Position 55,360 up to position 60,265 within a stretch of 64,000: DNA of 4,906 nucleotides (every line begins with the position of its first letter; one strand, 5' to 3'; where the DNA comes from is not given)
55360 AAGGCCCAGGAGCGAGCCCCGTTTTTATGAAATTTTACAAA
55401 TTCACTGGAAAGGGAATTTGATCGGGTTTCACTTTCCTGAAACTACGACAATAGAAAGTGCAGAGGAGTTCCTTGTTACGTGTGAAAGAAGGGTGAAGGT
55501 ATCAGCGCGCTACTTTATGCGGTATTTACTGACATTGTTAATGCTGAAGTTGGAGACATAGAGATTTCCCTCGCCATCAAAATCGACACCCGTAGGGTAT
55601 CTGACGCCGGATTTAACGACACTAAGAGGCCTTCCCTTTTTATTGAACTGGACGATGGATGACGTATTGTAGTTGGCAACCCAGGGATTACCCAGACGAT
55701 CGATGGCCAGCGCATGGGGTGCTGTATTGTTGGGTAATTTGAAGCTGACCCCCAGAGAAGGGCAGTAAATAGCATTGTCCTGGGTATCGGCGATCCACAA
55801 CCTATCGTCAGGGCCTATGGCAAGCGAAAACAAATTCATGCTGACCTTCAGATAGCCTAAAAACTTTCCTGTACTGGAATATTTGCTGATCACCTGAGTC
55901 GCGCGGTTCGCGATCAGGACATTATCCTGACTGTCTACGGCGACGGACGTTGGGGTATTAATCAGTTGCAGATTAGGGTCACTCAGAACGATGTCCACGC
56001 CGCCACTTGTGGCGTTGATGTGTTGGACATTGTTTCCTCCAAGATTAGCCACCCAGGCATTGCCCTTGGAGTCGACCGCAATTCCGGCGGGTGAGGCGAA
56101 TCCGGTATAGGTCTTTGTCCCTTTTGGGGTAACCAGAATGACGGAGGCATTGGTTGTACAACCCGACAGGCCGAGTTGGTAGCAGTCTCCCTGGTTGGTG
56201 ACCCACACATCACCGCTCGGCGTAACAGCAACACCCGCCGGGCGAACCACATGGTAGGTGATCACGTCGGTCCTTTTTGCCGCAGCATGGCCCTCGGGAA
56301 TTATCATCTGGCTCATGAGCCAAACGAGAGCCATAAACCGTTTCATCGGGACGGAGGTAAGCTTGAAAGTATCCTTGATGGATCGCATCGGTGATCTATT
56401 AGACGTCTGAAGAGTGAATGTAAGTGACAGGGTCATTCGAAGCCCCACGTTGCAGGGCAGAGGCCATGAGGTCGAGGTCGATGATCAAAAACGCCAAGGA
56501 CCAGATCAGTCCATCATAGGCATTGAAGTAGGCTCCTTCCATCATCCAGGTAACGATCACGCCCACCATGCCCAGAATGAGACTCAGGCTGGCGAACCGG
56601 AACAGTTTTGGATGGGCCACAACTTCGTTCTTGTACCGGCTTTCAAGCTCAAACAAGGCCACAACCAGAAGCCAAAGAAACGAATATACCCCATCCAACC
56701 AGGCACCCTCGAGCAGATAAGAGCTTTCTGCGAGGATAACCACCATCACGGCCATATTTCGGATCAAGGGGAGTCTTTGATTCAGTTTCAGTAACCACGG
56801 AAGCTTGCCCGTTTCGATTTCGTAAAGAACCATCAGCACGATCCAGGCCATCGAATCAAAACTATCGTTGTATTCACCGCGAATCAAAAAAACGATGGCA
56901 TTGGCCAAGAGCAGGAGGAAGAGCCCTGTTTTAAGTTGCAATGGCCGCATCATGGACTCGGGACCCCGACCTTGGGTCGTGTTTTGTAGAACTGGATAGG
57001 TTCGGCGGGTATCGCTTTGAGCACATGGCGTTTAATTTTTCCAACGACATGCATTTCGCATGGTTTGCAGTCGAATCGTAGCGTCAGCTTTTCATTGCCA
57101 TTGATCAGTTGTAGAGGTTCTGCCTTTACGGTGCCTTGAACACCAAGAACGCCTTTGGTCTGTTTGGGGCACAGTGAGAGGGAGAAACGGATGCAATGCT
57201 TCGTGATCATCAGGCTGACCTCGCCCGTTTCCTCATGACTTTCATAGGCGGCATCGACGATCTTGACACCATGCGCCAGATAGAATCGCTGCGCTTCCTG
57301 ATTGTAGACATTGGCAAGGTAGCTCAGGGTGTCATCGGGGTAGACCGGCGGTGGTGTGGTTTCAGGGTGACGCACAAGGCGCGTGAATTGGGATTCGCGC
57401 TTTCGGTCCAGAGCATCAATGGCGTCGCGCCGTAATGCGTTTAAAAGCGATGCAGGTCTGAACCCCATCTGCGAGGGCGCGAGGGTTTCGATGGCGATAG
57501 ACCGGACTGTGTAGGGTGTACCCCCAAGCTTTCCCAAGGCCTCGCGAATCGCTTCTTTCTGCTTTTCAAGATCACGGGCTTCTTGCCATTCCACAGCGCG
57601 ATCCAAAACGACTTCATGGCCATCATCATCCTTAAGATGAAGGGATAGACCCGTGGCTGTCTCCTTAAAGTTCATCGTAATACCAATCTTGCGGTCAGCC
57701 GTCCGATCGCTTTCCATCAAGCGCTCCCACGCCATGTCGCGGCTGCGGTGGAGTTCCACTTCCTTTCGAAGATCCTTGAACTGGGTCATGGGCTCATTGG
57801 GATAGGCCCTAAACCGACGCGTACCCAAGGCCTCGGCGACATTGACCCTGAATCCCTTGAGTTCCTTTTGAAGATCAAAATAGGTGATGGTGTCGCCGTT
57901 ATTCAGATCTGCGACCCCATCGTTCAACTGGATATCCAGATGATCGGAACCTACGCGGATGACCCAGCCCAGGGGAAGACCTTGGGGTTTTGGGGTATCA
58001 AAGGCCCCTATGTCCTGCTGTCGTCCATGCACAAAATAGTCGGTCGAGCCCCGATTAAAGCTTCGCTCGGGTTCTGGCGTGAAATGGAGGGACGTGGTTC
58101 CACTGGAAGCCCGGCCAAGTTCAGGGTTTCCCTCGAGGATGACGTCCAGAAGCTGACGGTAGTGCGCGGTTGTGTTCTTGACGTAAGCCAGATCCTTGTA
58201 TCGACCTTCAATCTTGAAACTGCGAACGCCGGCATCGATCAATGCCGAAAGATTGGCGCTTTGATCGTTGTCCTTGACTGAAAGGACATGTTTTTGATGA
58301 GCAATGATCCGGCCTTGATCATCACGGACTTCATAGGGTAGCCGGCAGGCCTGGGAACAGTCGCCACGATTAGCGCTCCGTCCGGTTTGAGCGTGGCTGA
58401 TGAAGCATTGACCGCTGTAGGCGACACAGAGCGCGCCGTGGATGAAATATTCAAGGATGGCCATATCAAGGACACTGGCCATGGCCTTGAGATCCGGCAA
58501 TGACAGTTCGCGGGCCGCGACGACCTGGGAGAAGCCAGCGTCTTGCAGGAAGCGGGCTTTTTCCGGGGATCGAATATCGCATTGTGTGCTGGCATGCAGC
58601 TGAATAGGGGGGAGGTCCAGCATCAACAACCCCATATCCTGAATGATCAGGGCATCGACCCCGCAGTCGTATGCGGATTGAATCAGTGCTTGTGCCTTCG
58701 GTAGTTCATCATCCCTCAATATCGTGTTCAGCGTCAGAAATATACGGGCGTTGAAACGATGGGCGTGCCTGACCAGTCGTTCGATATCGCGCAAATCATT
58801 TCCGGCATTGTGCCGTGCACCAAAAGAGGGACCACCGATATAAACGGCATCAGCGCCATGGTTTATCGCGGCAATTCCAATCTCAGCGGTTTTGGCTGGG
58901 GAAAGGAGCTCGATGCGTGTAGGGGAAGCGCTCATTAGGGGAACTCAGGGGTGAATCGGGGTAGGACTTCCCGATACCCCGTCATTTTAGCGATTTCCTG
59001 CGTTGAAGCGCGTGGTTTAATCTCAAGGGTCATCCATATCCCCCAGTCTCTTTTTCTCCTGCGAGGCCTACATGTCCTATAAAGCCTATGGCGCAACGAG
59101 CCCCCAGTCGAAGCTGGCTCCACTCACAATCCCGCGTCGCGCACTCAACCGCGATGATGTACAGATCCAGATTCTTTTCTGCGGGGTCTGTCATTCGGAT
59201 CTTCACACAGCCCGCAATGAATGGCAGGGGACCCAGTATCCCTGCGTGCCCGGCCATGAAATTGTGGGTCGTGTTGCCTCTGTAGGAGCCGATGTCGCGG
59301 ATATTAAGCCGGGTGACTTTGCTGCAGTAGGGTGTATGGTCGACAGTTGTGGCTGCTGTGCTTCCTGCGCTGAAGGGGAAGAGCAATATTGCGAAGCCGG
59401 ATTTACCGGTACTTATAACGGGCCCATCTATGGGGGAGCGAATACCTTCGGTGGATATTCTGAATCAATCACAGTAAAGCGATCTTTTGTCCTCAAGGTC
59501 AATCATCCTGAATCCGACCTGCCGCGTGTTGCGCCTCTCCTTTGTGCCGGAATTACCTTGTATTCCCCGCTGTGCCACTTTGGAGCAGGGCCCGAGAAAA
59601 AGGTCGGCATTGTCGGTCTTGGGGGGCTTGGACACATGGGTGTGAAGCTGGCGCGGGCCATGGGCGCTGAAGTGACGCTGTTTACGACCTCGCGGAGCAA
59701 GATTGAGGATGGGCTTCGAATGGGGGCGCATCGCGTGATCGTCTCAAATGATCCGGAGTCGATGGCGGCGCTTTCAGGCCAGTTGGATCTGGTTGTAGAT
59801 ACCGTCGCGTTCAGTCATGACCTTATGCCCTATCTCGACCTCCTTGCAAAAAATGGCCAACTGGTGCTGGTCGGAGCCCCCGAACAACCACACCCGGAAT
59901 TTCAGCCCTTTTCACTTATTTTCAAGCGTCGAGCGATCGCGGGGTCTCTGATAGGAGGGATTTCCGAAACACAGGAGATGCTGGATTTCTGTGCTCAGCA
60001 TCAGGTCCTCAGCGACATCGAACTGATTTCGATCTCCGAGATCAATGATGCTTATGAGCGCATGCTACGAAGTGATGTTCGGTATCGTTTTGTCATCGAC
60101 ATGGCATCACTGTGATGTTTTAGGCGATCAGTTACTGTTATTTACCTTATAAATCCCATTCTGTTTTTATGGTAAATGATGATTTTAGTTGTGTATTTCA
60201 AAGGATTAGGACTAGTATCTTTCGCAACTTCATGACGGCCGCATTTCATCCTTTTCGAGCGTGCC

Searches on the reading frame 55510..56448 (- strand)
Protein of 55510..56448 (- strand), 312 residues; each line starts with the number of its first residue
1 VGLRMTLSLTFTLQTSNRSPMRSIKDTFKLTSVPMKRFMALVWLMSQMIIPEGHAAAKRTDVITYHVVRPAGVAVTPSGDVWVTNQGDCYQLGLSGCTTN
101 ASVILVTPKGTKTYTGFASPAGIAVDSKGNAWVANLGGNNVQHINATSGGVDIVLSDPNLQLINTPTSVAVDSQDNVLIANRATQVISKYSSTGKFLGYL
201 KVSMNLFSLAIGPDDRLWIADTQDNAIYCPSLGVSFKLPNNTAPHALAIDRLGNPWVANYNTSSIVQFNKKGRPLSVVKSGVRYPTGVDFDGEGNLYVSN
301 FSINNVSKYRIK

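Call 15: search_protein_families(library=pfam, proteins=[window:55510-56448:-], max_evalue=0.001)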
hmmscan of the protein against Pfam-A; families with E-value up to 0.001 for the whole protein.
window:55510-56448:- (312 aa): 6 families
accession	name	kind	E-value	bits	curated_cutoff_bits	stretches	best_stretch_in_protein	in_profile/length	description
PF01436.27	NHL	-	6.8e-20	70.5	20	0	117-142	1-26/28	NHL repeat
PF08450.18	SGL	-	8.9e-14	52.1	26.3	1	237-299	178-243/246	SMP-30/Gluconolactonase/LRE-like region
PF24684.1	Vgb_lyase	-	4.8e-11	42.4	50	1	68-227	13-162/290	Virginiamycin B lyase family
PF06739.17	SBBP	-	1.6e-09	38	20.5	0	284-298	14-28/38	Beta-propeller repeat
PF07494.17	Reg_prop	-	3.9e-07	29.9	20.4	0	205-220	6-21/24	Two component regulator propeller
PF22701.2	Mala_s_1-like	-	3e-06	27.6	27.5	0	166-220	90-146/195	Mal s 1 allergenic protein-like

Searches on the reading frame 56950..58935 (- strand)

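Call 15: search_protein_families(library=pfam, proteins=[window:56950-58935:-], max_evalue=0.001)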
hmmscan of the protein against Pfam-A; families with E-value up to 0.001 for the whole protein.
window:56950-58935:- (661 aa): 2 families
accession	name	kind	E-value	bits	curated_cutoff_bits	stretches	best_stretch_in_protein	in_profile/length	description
PF01136.24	Peptidase_U32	-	1.7e-69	234.1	22.4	1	79-306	2-231/233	Peptidase family U32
PF12392.13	DUF3656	-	5.2e-20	72.6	22.1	1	396-513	2-108/109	Collagenase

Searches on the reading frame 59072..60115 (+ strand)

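Call 15: search_protein_families(library=pfam, proteins=[window:59072-60115:+], max_evalue=0.001)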
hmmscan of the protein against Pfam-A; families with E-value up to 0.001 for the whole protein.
window:59072-60115:+ (347 aa): 4 families
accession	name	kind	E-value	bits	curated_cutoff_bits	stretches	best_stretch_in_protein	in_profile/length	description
PF00107.32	ADH_zinc_N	-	1.1e-24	87.3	31.8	1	185-308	1-128/129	Zinc-binding dehydrogenase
PF08240.17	ADH_N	-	1.1e-23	83.9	23.5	1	27-143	2-102/104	Alcohol dehydrogenase GroES-like domain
PF02826.25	2-Hacid_dh_C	-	0.00063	19.6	25.1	1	175-213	36-74/178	D-isomer specific 2-hydroxyacid dehydrogenase, NAD binding domain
PF01262.27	AlaDh_PNT_C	-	0.00074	19.4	23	0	176-249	29-104/214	Alanine dehydrogenase/PNT, C-terminal domain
